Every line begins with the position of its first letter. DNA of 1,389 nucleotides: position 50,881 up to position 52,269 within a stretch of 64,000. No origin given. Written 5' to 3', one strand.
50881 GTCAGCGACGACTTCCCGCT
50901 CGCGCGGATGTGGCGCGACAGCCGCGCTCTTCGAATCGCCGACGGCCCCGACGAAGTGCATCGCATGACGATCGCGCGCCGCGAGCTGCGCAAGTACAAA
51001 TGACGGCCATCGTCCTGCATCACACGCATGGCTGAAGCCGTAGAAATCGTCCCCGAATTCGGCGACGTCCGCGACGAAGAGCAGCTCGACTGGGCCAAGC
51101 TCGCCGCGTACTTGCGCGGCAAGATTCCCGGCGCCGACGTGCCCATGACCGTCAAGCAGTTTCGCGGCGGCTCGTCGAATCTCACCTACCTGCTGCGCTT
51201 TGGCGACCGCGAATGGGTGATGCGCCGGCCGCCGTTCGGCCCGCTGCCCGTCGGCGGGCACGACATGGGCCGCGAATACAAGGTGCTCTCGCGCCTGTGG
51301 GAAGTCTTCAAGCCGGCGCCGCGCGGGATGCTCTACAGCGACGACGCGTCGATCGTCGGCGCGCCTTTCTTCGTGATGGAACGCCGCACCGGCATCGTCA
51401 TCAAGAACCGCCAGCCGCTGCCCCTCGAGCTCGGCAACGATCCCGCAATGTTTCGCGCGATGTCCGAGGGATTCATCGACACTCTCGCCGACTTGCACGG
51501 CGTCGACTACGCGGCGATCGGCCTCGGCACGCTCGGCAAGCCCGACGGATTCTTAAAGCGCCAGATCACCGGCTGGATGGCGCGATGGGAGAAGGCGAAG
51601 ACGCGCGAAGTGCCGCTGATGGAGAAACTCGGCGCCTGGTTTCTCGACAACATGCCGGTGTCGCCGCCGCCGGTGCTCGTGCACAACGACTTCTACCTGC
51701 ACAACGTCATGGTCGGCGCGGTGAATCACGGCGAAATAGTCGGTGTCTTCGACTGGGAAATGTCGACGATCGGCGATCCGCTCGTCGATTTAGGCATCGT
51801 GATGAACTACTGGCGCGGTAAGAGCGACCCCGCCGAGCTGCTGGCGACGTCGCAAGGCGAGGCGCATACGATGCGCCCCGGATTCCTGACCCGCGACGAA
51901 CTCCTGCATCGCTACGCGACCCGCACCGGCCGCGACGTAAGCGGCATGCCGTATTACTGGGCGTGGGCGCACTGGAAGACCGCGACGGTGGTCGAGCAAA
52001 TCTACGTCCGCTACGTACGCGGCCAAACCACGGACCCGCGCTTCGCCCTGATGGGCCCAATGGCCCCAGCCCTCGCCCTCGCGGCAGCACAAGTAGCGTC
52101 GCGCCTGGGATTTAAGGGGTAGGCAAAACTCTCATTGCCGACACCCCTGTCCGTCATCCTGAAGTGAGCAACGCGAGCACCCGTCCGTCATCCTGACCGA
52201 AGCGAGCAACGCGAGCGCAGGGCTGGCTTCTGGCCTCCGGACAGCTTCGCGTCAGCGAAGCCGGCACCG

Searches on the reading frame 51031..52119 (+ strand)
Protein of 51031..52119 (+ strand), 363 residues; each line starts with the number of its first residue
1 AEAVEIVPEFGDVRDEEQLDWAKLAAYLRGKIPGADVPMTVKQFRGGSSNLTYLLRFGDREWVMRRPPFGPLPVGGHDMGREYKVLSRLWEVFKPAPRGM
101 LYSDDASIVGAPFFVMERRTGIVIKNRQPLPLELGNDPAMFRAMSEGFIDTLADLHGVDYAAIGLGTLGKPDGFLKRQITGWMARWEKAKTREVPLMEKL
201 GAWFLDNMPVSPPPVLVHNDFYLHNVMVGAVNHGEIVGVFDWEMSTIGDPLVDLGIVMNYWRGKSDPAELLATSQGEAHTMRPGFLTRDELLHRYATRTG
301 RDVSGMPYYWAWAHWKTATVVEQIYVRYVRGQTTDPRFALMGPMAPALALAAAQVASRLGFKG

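Call 50: find_related_loci(query=window:51031-52119:+, collection=genome_contigs, flank=1500)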
Query window:51031-52119:+ (363 aa) in genome_contigs; peptide patterns used: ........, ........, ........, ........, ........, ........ (x = any residue, [..] = any of these).
540 stretches matched a pattern; 495 encode a relative of the query (tblastn E <= 1e-3); the best 80 are kept; 80 distinct loci.
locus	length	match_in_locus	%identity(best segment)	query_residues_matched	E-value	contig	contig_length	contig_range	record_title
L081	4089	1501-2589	98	1-363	0e+0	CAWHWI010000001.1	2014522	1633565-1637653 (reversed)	MAG: uncultured delta proteobacterium isolate MFD04463.bin.1.219 genome assembly, contig: contig_17539, whole genome sho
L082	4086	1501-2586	98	2-363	0e+0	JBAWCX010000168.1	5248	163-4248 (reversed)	MAG: Candidatus Binatus sp. isolate MFD09556_ilm_asm_bin15 k127_60039, whole genome shotgun sequence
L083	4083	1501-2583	98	2-362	0e+0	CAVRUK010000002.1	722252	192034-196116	MAG: uncultured delta proteobacterium isolate MFD02248.bin.1.51 genome assembly, contig: contig_13943, whole genome shot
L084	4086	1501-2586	97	1-362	0e+0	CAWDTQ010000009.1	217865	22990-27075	MAG: uncultured delta proteobacterium isolate MFD05377.bin.2.158 genome assembly, contig: contig_21653, whole genome sho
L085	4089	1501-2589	95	1-363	0e+0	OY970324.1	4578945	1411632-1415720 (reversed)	MAG: uncultured delta proteobacterium isolate MFD05502.bin.1.132 genome assembly, chromosome: 1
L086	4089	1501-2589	92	1-363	0e+0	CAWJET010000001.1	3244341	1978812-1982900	MAG: uncultured delta proteobacterium isolate MFD09222.bin.1.22 genome assembly, contig: contig_37878, whole genome shot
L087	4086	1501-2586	94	1-362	0e+0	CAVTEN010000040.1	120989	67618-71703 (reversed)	MAG: uncultured delta proteobacterium isolate MFD00964.bin.2.270 genome assembly, contig: contig_95040, whole genome sho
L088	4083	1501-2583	95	2-362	0e+0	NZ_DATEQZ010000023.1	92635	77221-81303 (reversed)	MAG: Candidatus Binatus sp. isolate SMAG_U9060 k141_197654, whole genome shotgun sequence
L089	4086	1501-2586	94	1-362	0e+0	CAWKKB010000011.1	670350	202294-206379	MAG: uncultured delta proteobacterium isolate MFD00731.bin.2.133 genome assembly, contig: contig_704, whole genome shotg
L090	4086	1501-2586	91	1-362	0e+0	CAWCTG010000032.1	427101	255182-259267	MAG: Candidatus Binataceae bacterium isolate MFD03399.bin.1.12 genome assembly, contig: contig_9390, whole genome shotgu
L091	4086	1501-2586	93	1-362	0e+0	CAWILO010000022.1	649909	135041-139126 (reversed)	MAG: uncultured delta proteobacterium isolate MFD03346.bin.1.66 genome assembly, contig: contig_5690, whole genome shotg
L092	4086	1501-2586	93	1-362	0e+0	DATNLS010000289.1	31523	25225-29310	MAG TPA_asm: Candidatus Acidiferrales bacterium isolate SMAG_U11458 k141_10519, whole genome shotgun sequence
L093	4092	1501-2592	94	1-363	0e+0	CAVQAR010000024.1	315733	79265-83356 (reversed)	MAG: uncultured delta proteobacterium isolate MFD09286.bin.2.47 genome assembly, contig: contig_56798, whole genome shot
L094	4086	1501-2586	93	1-362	0e+0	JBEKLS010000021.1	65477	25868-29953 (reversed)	MAG: Candidatus Binatus sp. isolate SPRUCE 376 SPRUCE_376_21, whole genome shotgun sequence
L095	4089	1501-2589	91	1-363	0e+0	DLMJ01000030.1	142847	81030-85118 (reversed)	MAG TPA_asm: Candidatus Binatus soli isolate UBA7539 UBA7539_contig_58, whole genome shotgun sequence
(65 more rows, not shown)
